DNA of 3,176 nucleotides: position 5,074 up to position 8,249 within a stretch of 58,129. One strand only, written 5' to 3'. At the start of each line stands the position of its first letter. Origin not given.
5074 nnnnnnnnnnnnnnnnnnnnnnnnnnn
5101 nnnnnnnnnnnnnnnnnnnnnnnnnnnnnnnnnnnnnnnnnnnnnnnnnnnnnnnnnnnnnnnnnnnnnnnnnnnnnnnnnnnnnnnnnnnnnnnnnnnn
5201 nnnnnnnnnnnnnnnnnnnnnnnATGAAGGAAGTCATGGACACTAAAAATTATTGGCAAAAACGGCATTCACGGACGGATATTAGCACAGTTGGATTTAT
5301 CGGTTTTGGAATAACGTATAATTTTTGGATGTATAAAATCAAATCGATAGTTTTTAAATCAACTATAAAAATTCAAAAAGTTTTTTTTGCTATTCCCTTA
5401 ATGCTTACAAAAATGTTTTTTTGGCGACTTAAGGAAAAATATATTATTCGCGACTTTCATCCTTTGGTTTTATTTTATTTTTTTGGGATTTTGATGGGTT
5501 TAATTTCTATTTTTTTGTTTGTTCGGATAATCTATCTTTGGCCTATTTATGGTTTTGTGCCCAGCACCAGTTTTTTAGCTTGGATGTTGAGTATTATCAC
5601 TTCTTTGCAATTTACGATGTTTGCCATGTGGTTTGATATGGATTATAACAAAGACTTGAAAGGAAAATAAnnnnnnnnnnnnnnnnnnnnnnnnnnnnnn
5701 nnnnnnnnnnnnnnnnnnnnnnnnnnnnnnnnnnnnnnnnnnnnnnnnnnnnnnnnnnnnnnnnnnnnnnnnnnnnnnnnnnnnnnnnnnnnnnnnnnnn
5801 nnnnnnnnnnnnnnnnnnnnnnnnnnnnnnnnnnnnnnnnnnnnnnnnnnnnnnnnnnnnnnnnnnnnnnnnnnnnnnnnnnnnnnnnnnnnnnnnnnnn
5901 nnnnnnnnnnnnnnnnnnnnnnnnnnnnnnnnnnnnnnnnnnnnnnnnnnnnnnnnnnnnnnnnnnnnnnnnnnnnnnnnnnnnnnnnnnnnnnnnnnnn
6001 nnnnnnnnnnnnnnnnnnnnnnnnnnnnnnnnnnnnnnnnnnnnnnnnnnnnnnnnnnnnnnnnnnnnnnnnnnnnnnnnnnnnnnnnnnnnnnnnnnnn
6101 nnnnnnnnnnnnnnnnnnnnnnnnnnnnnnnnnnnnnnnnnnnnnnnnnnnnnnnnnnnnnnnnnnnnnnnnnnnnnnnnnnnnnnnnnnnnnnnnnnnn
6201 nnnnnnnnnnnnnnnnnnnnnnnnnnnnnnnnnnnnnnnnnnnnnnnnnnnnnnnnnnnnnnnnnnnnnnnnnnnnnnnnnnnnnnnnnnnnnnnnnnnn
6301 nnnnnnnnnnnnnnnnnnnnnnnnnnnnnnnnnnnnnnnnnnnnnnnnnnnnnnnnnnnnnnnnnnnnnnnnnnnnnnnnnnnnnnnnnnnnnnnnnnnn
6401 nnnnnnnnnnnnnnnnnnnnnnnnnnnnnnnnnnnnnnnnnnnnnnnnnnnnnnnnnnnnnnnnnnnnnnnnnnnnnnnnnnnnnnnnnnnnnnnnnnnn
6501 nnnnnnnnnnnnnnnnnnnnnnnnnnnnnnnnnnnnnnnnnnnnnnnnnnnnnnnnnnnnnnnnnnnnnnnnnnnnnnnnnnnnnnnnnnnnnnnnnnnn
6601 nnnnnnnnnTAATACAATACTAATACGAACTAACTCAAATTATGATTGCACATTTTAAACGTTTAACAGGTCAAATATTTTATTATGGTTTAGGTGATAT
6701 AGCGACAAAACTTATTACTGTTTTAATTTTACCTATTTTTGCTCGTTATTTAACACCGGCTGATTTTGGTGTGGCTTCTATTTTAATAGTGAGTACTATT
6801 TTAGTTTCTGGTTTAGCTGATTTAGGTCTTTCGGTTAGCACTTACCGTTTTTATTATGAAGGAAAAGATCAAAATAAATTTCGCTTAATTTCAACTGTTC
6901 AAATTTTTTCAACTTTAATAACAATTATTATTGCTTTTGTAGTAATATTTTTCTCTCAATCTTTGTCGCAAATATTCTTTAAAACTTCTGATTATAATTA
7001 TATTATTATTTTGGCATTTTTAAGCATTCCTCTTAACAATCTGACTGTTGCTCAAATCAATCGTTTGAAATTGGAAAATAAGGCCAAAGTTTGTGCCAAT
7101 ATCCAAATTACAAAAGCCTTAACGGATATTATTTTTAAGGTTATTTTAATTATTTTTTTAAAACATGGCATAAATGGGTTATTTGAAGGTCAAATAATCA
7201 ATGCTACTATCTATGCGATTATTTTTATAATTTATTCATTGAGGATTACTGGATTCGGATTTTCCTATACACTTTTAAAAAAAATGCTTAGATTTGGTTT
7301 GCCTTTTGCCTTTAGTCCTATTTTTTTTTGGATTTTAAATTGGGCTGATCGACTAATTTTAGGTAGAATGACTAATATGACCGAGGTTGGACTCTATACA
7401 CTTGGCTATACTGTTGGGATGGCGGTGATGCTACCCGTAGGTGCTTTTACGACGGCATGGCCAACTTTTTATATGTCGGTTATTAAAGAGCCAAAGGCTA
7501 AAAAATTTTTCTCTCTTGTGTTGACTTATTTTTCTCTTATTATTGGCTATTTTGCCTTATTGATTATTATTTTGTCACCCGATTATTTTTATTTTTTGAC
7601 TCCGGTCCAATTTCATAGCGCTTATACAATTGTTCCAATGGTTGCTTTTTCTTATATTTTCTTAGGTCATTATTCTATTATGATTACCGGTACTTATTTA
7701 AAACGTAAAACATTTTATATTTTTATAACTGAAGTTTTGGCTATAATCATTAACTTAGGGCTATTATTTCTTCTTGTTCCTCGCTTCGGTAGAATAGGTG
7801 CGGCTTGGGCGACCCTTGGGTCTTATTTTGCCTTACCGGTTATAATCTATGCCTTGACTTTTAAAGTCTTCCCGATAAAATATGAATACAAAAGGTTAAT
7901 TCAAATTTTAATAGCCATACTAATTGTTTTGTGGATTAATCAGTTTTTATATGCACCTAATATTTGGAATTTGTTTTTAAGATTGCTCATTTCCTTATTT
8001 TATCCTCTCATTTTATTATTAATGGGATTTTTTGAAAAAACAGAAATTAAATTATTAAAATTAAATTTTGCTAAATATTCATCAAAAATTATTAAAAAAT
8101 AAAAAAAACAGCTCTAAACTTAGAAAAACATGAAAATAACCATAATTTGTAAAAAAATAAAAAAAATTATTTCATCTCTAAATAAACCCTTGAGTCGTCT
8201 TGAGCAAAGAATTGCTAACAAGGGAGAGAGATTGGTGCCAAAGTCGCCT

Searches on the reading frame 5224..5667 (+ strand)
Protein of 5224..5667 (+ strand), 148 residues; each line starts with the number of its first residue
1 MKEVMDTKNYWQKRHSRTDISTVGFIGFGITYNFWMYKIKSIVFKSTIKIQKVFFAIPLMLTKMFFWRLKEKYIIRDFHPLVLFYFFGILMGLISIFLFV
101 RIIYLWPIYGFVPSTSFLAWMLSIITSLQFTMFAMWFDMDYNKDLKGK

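Call 25: search_protein_families(library=pfam, proteins=[window:5224-5667:+], max_evalue=0.001)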
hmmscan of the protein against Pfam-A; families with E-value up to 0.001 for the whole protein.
window:5224-5667:+ (148 aa): 0 families

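Call 49: search_protein_families(library=ncbifam, proteins=[window:5224-5667:+], max_evalue=0.001)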
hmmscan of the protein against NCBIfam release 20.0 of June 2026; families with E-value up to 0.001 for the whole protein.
window:5224-5667:+ (148 aa): 0 families

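Call 69: search_protein_families(library=pfam, proteins=[window:5224-5667:+], max_evalue=10)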
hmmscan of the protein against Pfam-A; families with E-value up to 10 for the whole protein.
window:5224-5667:+ (148 aa): 1 family
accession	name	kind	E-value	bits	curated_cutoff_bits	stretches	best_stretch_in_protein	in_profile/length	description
PF23930.1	DUF7268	-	0.02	15.4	27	1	1-31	67-97/104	Family of unknown function (DUF7268)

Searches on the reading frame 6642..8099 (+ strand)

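Call 49: search_protein_families(library=ncbifam, proteins=[window:6642-8099:+], max_evalue=0.001)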
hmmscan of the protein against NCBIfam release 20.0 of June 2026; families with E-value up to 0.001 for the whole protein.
window:6642-8099:+ (486 aa): 2 families
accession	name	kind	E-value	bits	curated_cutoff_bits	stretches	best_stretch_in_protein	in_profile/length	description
NF050818.1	PolSacchBiosHfsF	equivalog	1.4e-15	57.3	700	2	19-259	13-250/468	polysaccharide biosynthesis protein HfsF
NF007773.0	PRK10459.1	equivalog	6.9e-06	25.3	273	1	21-335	17-331/492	MOP flippase family protein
